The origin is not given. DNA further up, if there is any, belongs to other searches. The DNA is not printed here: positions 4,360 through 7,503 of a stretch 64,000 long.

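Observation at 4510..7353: Predicted pseudokinase fused to an FG-GAP beta-propeller through a (PEKT)7 linker encoded by a perfect 12-bp x7 tandem repeat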

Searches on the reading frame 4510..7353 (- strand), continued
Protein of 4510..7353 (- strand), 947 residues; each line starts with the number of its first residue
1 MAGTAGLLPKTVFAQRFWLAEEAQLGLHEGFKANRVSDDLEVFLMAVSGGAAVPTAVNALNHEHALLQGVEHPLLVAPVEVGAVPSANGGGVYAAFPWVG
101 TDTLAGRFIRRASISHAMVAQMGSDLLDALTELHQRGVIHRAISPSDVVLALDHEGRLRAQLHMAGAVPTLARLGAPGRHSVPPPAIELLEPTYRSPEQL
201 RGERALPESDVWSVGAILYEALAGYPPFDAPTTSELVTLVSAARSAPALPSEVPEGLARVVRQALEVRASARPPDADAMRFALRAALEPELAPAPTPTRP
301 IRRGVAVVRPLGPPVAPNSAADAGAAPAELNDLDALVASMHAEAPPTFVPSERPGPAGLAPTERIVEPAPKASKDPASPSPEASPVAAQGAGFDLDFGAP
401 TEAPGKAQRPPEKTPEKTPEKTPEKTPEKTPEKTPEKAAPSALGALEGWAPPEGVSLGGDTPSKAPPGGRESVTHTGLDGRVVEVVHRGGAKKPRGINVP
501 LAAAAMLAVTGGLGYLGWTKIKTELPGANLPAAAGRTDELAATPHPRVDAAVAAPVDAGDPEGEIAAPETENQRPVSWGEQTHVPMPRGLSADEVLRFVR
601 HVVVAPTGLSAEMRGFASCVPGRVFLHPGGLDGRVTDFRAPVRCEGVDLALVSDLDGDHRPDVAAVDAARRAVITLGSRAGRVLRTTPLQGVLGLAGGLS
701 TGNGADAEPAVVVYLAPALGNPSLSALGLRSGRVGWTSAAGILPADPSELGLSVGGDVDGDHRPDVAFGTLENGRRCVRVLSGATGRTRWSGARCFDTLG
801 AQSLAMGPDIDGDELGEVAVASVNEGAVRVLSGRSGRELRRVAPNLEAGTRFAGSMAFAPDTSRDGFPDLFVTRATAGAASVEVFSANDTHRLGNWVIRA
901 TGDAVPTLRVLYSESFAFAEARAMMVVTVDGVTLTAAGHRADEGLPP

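Call 7: find_homologous_proteins(query=window:4510-7353:-)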
Query window:4510-7353:- (947 aa): 217 proteins with E <= 0.001 among 8000 candidates; the best 120 are listed.
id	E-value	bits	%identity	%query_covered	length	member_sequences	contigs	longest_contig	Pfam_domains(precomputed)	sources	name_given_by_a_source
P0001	1.4e-216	740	47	100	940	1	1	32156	PF01839.30,PF23727.2,PF00069.32,PF13517.13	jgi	-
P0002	4.2e-216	738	50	50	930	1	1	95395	PF07714.24,PF23727.2,PF00069.32,PF13517.13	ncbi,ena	-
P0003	1.4e-207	710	47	100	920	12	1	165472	PF23727.2,PF13517.13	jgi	jgi:hypothetical protein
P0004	6.6e-148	513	38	99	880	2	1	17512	PF07714.24,PF23727.2,PF00069.32,PF13517.13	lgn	-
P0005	9.2e-133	463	36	98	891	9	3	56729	PF07714.24,PF23727.2,PF00069.32,PF13517.13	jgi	jgi:serine/threonine protein kinase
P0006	5.4e-75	271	32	62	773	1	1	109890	PF07714.24,PF00069.32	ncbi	ncbi:MAG: protein kinase [Polyangiales bacterium]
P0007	6.5e-23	99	32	22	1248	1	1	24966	PF06293.21,PF07714.24,PF00069.32,PF03109.23,PF03781.23,PF06832.19,PF01636.30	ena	-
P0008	6.4e-22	96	29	22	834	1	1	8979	PF07714.24,PF00069.32,PF03109.23,PF13432.13,PF17667.8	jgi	jgi:serine/threonine protein kinase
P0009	6.4e-22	96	30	28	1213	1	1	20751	PF25168.2,PF25174.2,PF24814.2,PF24805.2,PF23381.2,PF25173.2,PF25171.2,PF12894.14,PF25175.2,PF24817.2,PF24796.2,PF07714.24,PF00069.32,PF25172.2,PF25391.2,PF03109.23,PF24807.2,PF25047.1,PF26550.2,PF00400.39,PF01636.30,PF23414.2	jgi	jgi:serine/threonine protein kinase/WD40 repeat protein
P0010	1.1e-17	82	29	28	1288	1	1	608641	PF25168.2,PF24805.2,PF24817.2,PF07714.24,PF00069.32,PF00400.39,PF23749.2,PF01636.30,PF23414.2,PF25174.2,PF24814.2,PF23381.2,PF25173.2,PF25171.2,PF12894.14,PF25175.2,PF24796.2,PF24780.2,PF23409.2,PF25172.2,PF25391.2,PF03109.23,PF24807.2,PF25047.1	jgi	-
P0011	2.9e-15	74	31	30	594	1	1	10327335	PF07714.24,PF00069.32,PF13371.13,PF03109.23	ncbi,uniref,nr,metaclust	ncbi:protein kinase domain-containing protein [Sandaracinus amylolyticus]|uniref:Serine/threonine pr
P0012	2.3e-14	71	37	19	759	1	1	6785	PF07714.24,PF00069.32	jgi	jgi:TolB-like protein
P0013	5.0e-14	70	31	26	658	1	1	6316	PF07714.24,PF00069.32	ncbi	-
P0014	2.0e-13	68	30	25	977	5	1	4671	PF07714.24,PF00069.32,PF13185.13,PF01590.33,PF13180.13,PF13492.13,PF01636.30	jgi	-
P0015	7.6e-13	66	32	24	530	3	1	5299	PF07714.24,PF00069.32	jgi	jgi:serine/threonine-protein kinase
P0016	1.2e-12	65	37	18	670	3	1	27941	PF07714.24,PF00069.32,PF06271.19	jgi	-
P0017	1.5e-12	65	31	23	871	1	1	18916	PF14559.13,PF07714.24,PF00069.32,PF07719.24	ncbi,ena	-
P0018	2.7e-12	64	34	18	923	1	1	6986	PF07714.24,PF00069.32,PF13424.13,PF13374.13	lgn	-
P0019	3.0e-12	64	29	27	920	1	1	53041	PF07714.24,PF00069.32,PF26549.1,PF03109.23,PF26550.2,PF07676.19,PF01636.30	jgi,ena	-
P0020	6.3e-12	63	32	24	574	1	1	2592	PF07714.24,PF00069.32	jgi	jgi:serine/threonine-protein kinase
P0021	7.0e-12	62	30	29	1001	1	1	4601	PF07714.24,PF00069.32,PF06271.19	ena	-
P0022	7.2e-12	62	29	23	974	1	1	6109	PF07714.24,PF00069.32,PF13185.13,PF01590.33,PF13492.13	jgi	jgi:hypothetical protein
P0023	7.3e-12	62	27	27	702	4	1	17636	PF14559.13,PF07714.24,PF00069.32,PF13414.13,PF13432.13,PF13181.13,PF01636.30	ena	-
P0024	1.0e-11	62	27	24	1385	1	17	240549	PF07714.24,PF00069.32,PF13401.13,PF13191.13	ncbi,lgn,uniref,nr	ncbi:TOMM system kinase/cyclase fusion protein [Burkholderia stagnalis]|uniref:TOMM system kinase/cy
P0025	1.1e-11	62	33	22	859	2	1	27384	PF07714.24,PF00069.32,PF03109.23,PF12889.13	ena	-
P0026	2.1e-11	61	29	28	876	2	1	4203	PF14559.13,PF07714.24,PF13431.13,PF00069.32,PF13428.13,PF07719.24,PF01636.30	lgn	-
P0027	2.6e-11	61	29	28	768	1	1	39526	PF13431.13,PF13414.13,PF13428.13,PF14559.13,PF07714.24,PF00069.32,PF00515.35,PF13424.13,PF21033.5,PF13432.13,PF13181.13,PF07719.24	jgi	jgi:serine/threonine-protein kinase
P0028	2.6e-11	61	31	22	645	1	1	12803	PF07714.24,PF00069.32,PF03109.23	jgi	jgi:serine/threonine-protein kinase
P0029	4.4e-11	60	44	10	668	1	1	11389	PF07714.24,PF00069.32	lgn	-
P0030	9.1e-11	59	31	18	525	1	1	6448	PF07714.24,PF00069.32,PF03109.23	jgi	-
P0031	9.2e-11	59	31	16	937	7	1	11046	PF07714.24,PF00069.32,PF13185.13,PF13180.13,PF13492.13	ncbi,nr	ncbi:MAG TPA: protein kinase [Pyrinomonadaceae bacterium]|nr:protein kinase [Pyrinomonadaceae bacter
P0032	9.7e-11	59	30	23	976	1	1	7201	PF07714.24,PF00069.32,PF01590.33,PF13180.13,PF13492.13,PF01636.30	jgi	jgi:hypothetical protein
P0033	1.1e-10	58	26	23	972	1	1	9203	PF07714.24,PF00069.32,PF25174.2,PF26549.1,PF23381.2,PF26550.2,PF07676.19,PF01636.30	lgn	-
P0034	2.2e-10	58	28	29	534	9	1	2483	PF07714.24,PF00069.32,PF03109.23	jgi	jgi:serine/threonine-protein kinase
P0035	2.2e-10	58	27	24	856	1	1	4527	PF07714.24,PF00069.32,PF26549.1,PF03109.23,PF00400.39,PF07676.19,PF01636.30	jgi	jgi:eukaryotic-like serine/threonine-protein kinase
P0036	2.9e-10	57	31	28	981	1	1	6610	PF07714.24,PF00069.32,PF06271.19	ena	-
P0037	3.1e-10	57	28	26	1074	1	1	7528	PF13414.13,PF10952.16,PF13176.13,PF24885.2,PF13428.13,PF13374.13,PF07714.24,PF00069.32,PF00515.35,PF13424.13,PF13181.13,PF07719.24,PF01636.30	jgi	jgi:tetratricopeptide (TPR) repeat protein/tRNA A-37 threonylcarbamoyl transferase component Bud32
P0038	3.5e-10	57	29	25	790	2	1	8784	PF14559.13,PF07714.24,PF13431.13,PF00069.32,PF13414.13,PF13432.13,PF13428.13,PF07719.24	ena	-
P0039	3.9e-10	57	29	29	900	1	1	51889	PF07714.24,PF00069.32,PF13424.13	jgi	jgi:serine/threonine-protein kinase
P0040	7.7e-10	56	30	23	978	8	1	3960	PF07714.24,PF00069.32,PF13185.13,PF01590.33,PF13492.13,PF01636.30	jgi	jgi:eukaryotic-like serine/threonine-protein kinase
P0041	8.5e-10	56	32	18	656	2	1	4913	PF07714.24,PF00069.32,PF03109.23,PF03793.25,PF01636.30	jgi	jgi:serine/threonine-protein kinase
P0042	9.1e-10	56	30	20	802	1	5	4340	PF07714.24,PF00069.32,PF13433.13,PF13458.13,PF01636.30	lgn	-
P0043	9.4e-10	55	32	18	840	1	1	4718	PF14559.13,PF07714.24,PF00069.32,PF13414.13,PF03109.23,PF21033.5,PF13432.13,PF13181.13,PF07719.24,PF01636.30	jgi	jgi:serine/threonine protein kinase/TolB-like protein/Flp pilus assembly protein TadD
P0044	1.0e-9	55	30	22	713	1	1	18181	PF07714.24,PF00069.32,PF13407.13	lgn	-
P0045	1.1e-9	55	26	22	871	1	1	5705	PF07714.24,PF00069.32,PF03109.23,PF01636.30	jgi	-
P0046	1.3e-9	55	24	22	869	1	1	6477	PF07714.24,PF00069.32,PF03109.23,PF01636.30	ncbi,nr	ncbi:MAG TPA: serine/threonine-protein kinase [Candidatus Solibacter sp.]|nr:serine/threonine-protei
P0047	2.8e-9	54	29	23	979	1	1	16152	PF07714.24,PF00069.32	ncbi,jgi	jgi:serine/threonine-protein kinase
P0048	3.1e-9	54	30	23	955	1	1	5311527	PF07714.24,PF00069.32,PF26549.1,PF00930.28,PF26550.2,PF00400.39,PF07676.19,PF01636.30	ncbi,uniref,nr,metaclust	ncbi:protein kinase [Gemmatirosa kalamazoonensis]|uniref:non-specific serine/threonine protein kinas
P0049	3.7e-9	54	35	12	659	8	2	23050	PF07714.24,PF00069.32,PF03109.23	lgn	-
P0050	3.7e-9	53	28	28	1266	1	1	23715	PF07714.24,PF00069.32,PF03109.23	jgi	jgi:tRNA A-37 threonylcarbamoyl transferase component Bud32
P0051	4.1e-9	53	28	19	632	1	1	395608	PF07714.24,PF00069.32,PF08668.19,PF03109.23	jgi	jgi:HD-like signal output (HDOD) protein/tRNA A-37 threonylcarbamoyl transferase component Bud32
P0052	4.4e-9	53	28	28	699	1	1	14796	PF06293.21,PF07714.24,PF00069.32,PF03109.23,PF01636.30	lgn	-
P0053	5.2e-9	53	28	28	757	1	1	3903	PF07714.24,PF00069.32,PF01636.30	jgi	jgi:eukaryotic-like serine/threonine-protein kinase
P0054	5.5e-9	53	28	28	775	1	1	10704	PF07714.24,PF00069.32,PF01636.30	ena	-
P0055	6.1e-9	53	28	22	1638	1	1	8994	PF07714.24,PF00069.32,PF12862.14,PF17874.8,PF00515.35,PF13424.13,PF13181.13,PF07719.24,PF13191.13,PF13374.13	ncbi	-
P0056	6.2e-9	53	29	23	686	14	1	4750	PF07714.24,PF00069.32,PF03109.23,PF01636.30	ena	-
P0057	6.2e-9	53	28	29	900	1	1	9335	PF07714.24,PF00069.32,PF26549.1,PF03109.23,PF26550.2,PF07676.19,PF01636.30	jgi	jgi:eukaryotic-like serine/threonine-protein kinase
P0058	6.7e-9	53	27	26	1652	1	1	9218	PF23769.2,PF25048.2,PF23342.2,PF23411.2,PF23393.3,PF23609.2,PF00069.32,PF24797.2,PF20426.5,PF25460.2,PF25178.1,PF23775.2,PF25173.2,PF23383.2,PF25171.2,PF12894.14,PF21031.3,PF24780.2,PF25172.2,PF24782.3,PF25047.1,PF26550.2,PF23756.2,PF23098.2,PF25168.2,PF24105.2,PF24805.2,PF24017.3,PF23760.2,PF24817.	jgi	jgi:WD40 repeat protein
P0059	7.2e-9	53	29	23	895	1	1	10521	PF07714.24,PF00069.32,PF25174.2,PF26549.1,PF00930.28,PF03109.23,PF26550.2,PF07676.19,PF01636.30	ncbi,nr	ncbi:MAG TPA: protein kinase [Pyrinomonadaceae bacterium]|nr:protein kinase [Pyrinomonadaceae bacter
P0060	7.8e-9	52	30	23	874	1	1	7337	PF07714.24,PF00069.32,PF03109.23,PF01636.30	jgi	jgi:TolB-like protein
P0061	8.1e-9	52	32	25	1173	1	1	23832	PF07714.24,PF00069.32,PF14531.13,PF13401.13,PF13191.13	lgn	-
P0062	9.3e-9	52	37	12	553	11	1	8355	PF07714.24,PF00069.32,PF03109.23,PF01636.30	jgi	jgi:eukaryotic-like serine/threonine-protein kinase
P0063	9.8e-9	52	30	23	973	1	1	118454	PF07714.24,PF00069.32,PF17874.8,PF00515.35,PF03109.23,PF07638.18,PF13424.13,PF13176.13,PF13181.13,PF07719.24,PF13374.13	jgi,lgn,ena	-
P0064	1.1e-8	52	28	27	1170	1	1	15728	PF07714.24,PF00069.32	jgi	jgi:tRNA A-37 threonylcarbamoyl transferase component Bud32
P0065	1.1e-8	52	30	27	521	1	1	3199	PF07714.24,PF00069.32,PF03544.20,PF01636.30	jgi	jgi:TonB family protein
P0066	1.1e-8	52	31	25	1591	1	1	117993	PF12862.14,PF13414.13,PF13176.13,PF13191.13,PF13374.13,PF07714.24,PF00069.32,PF17874.8,PF00515.35,PF13424.13,PF14938.13,PF13432.13,PF13181.13,PF07719.24,PF13174.13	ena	-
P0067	1.1e-8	52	27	26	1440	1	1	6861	PF06293.21,PF07714.24,PF00069.32,PF03118.22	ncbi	-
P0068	1.2e-8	52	28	26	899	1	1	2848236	PF06293.21,PF07714.24,PF00069.32,PF17874.8,PF00515.35,PF03109.23,PF13424.13,PF24885.2,PF13181.13,PF07719.24,PF13374.13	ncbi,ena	-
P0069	1.3e-8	52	29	22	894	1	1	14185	PF07714.24,PF00069.32,PF26549.1,PF03109.23,PF26550.2,PF07676.19,PF01636.30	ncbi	-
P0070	1.7e-8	51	27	26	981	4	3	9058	PF07714.24,PF00069.32,PF01590.33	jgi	jgi:eukaryotic-like serine/threonine-protein kinase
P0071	2.2e-8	51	30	26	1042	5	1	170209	PF25168.2,PF24105.2,PF24805.2,PF25048.2,PF24017.3,PF23342.2,PF24817.2,PF23393.3,PF07714.24,PF23389.2,PF00069.32,PF20426.5,PF25460.2,PF00400.39,PF01636.30,PF23414.2,PF25178.1,PF23410.5,PF23775.2,PF25174.2,PF24814.2,PF23381.2,PF25173.2,PF23383.2,PF25171.2,PF12894.14,PF25175.2,PF24796.2,PF07676.19,PF24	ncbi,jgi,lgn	-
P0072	2.5e-8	51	26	23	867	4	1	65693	PF07714.24,PF00069.32,PF01636.30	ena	-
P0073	2.6e-8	51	32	16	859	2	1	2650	PF13431.13,PF13414.13,PF13428.13,PF14559.13,PF07714.24,PF00069.32,PF00515.35,PF13424.13,PF13432.13,PF13181.13,PF07719.24,PF13174.13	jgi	jgi:tetratricopeptide (TPR) repeat protein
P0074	3.1e-8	50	29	24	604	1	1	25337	PF07714.24,PF00069.32,PF03109.23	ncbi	-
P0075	3.2e-8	50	34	21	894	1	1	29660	PF07714.24,PF00069.32,PF06271.19,PF03109.23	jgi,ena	-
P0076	3.6e-8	50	35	15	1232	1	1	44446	PF07714.24,PF00069.32,PF03109.23,PF01636.30,PF13191.13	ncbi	-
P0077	4.5e-8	50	35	12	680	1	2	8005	PF07714.24,PF00069.32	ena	-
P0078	5.3e-8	50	27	23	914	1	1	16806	PF07714.24,PF00069.32,PF26549.1,PF03109.23,PF26550.2,PF02897.22,PF07676.19,PF01636.30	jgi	-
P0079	5.3e-8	50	26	23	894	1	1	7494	PF07714.24,PF00069.32,PF26549.1,PF00930.28,PF03109.23,PF26550.2,PF07676.19,PF01636.30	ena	-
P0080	5.5e-8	50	28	24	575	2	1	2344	PF07714.24,PF00069.32,PF01636.30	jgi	jgi:serine/threonine protein kinase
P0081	5.7e-8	50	28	17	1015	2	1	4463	PF14559.13,PF07714.24,PF13431.13,PF00069.32,PF23914.2,PF13414.13,PF13428.13,PF01636.30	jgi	jgi:serine/threonine protein kinase/Tfp pilus assembly protein PilF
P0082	6.0e-8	49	29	16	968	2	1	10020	PF13431.13,PF13414.13,PF13428.13,PF14559.13,PF07714.24,PF00069.32,PF00515.35,PF03109.23,PF13432.13,PF13181.13,PF07719.24,PF01636.30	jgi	jgi:tetratricopeptide (TPR) repeat protein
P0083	6.0e-8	49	28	25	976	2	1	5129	PF07714.24,PF00069.32,PF17874.8,PF00515.35,PF03109.23,PF13424.13,PF13176.13,PF24885.2,PF13181.13,PF07719.24,PF13374.13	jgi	-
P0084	6.5e-8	49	28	19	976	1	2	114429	PF07714.24,PF00069.32,PF01590.33,PF13180.13,PF13492.13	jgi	jgi:hypothetical protein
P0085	6.9e-8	49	29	28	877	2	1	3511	PF25174.2,PF00930.28,PF23381.2,PF25175.2,PF07676.19,PF07714.24,PF00069.32,PF26549.1,PF03109.23,PF26550.2,PF25460.2,PF01636.30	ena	-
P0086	7.1e-8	49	29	22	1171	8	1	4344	PF06293.21,PF07714.24,PF00069.32,PF03781.23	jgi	jgi:formylglycine-generating enzyme required for sulfatase activity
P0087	9.1e-8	49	29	21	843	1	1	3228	PF07714.24,PF00069.32,PF26549.1,PF03109.23,PF26550.2,PF07676.19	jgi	jgi:serine/threonine-protein kinase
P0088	9.2e-8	49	37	11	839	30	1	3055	PF07714.24,PF00069.32,PF26549.1,PF23381.2,PF26550.2,PF07676.19,PF01636.30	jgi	-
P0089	9.8e-8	49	33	21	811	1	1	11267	PF14559.13,PF07714.24,PF13431.13,PF00069.32,PF13414.13,PF13181.13,PF07719.24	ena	-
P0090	1.0e-7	49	24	23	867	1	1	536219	PF07714.24,PF00069.32,PF03109.23,PF01636.30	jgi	jgi:serine/threonine-protein kinase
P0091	1.0e-7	49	28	25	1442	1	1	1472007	PF03704.24,PF07714.24,PF00069.32,PF00486.35,PF20703.4,PF13191.13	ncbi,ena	-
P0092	1.1e-7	49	28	23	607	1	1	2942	PF07714.24,PF00069.32,PF03109.23,PF01636.30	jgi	jgi:serine/threonine protein kinase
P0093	1.1e-7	49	30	24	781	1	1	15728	PF07714.24,PF00069.32,PF03781.23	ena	-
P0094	1.1e-7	49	30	21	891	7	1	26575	PF07714.24,PF10647.16,PF00069.32,PF26549.1,PF00930.28,PF03109.23,PF26550.2,PF07676.19,PF01636.30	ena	-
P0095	1.1e-7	49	27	28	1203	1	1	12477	PF07714.24,PF00069.32,PF19363.5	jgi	jgi:serine/threonine protein kinase/class 3 adenylate cyclase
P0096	1.4e-7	48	29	22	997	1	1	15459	PF07714.24,PF00069.32,PF17874.8,PF03109.23,PF25872.1,PF13424.13,PF13401.13,PF00931.29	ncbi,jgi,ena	ncbi:MAG TPA: protein kinase [Thermoanaerobaculia bacterium]|jgi:non-specific serine/threonine prote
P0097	1.4e-7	48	31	18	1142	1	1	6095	PF13431.13,PF23914.2,PF25062.2,PF13414.13,PF12569.15,PF13428.13,PF13374.13,PF14559.13,PF24575.2,PF07714.24,PF00069.32,PF13371.13,PF00515.35,PF12895.14,PF13424.13,PF21033.5,PF14531.13,PF13432.13,PF13181.13,PF07719.24,PF13174.13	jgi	jgi:tetratricopeptide (TPR) repeat protein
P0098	1.5e-7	48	34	19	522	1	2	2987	PF07714.24,PF00069.32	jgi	jgi:hypothetical protein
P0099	1.8e-7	48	30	18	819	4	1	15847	PF14559.13,PF07714.24,PF13431.13,PF00069.32,PF00515.35,PF03109.23,PF13432.13,PF13428.13,PF13181.13,PF07719.24,PF01636.30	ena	-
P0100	2.1e-7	48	28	25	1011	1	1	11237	PF07714.24,PF00069.32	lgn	-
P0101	2.5e-7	47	27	24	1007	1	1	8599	PF25872.1,PF13401.13,PF20703.4,PF13374.13,PF07714.24,PF00069.32,PF00515.35,PF03109.23,PF13424.13,PF13181.13,PF07719.24,PF01636.30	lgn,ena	-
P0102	2.5e-7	47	28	23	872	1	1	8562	PF07714.24,PF00069.32,PF26549.1,PF00930.28,PF26550.2,PF07676.19,PF01636.30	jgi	jgi:Tol biopolymer transport system component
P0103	2.7e-7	47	34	14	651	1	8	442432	PF07714.24,PF00069.32,PF03109.23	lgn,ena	-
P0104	2.7e-7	47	31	20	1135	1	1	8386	PF25168.2,PF24105.2,PF24805.2,PF24817.2,PF23393.3,PF07714.24,PF00069.32,PF00400.39,PF23414.2,PF25174.2,PF24814.2,PF23381.2,PF25173.2,PF25171.2,PF12894.14,PF25175.2,PF24796.2,PF24780.2,PF25172.2,PF24782.3,PF25391.2,PF24807.2,PF25047.1,PF23098.2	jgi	jgi:WD40 repeat protein/tRNA A-37 threonylcarbamoyl transferase component Bud32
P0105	2.9e-7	47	32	18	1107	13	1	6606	PF07714.24,PF00069.32,PF03109.23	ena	-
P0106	3.0e-7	47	27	24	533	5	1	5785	PF07714.24,PF00069.32,PF03109.23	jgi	jgi:serine/threonine-protein kinase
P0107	3.1e-7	47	28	28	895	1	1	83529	PF06293.21,PF07714.24,PF00069.32,PF00515.35,PF13424.13,PF13176.13,PF24885.2,PF13428.13,PF07719.24,PF13374.13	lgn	-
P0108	3.1e-7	47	29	30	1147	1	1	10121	PF25168.2,PF23769.2,PF24105.2,PF24805.2,PF25048.2,PF23342.2,PF23411.2,PF24817.2,PF23798.2,PF23393.3,PF07714.24,PF23389.2,PF00069.32,PF20426.5,PF25460.2,PF00400.39,PF23414.2,PF25174.2,PF24814.2,PF23381.2,PF25173.2,PF25171.2,PF12894.14,PF25175.2,PF24796.2,PF07676.19,PF24780.2,PF23409.2,PF25172.2,PF247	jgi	jgi:serine/threonine protein kinase/WD40 repeat protein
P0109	3.2e-7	47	34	18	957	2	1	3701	PF07714.24,PF00069.32,PF00515.35,PF13424.13,PF13181.13,PF07719.24,PF13374.13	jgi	jgi:tetratricopeptide (TPR) repeat protein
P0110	3.2e-7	47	24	22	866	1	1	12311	PF07714.24,PF00069.32,PF01636.30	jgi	jgi:serine/threonine-protein kinase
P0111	3.2e-7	47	29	28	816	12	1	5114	PF07714.24,PF00069.32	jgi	-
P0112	3.3e-7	47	38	10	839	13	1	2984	PF07714.24,PF00069.32,PF26549.1,PF23381.2,PF26550.2,PF07676.19,PF01636.30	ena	-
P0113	3.6e-7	47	27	20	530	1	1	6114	PF07714.24,PF00069.32,PF03109.23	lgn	-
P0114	3.7e-7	47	29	22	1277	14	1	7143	PF07714.24,PF00069.32,PF03781.23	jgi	jgi:hypothetical protein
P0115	4.8e-7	46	28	25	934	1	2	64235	PF13431.13,PF13414.13,PF13428.13,PF14559.13,PF07714.24,PF00069.32,PF13371.13,PF00515.35,PF12895.14,PF21033.5,PF13432.13,PF13181.13,PF07719.24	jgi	-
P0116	5.4e-7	46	27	24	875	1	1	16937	PF07714.24,PF00069.32,PF26549.1,PF03109.23,PF07676.19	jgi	jgi:eukaryotic-like serine/threonine-protein kinase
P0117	5.5e-7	46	27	29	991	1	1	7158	PF13176.13,PF24885.2,PF13374.13,PF14559.13,PF07714.24,PF00069.32,PF00515.35,PF03109.23,PF13424.13,PF13432.13,PF13181.13,PF07719.24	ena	-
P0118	5.9e-7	46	25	25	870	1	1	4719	PF07714.24,PF00069.32,PF26549.1,PF03109.23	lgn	-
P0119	6.8e-7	46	25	23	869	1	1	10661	PF07714.24,PF00069.32,PF01636.30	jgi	jgi:serine/threonine-protein kinase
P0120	6.8e-7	46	29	18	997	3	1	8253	PF07714.24,PF13431.13,PF00069.32,PF13414.13,PF00515.35,PF03109.23,PF13424.13,PF13432.13,PF13181.13,PF07719.24,PF01636.30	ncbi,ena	-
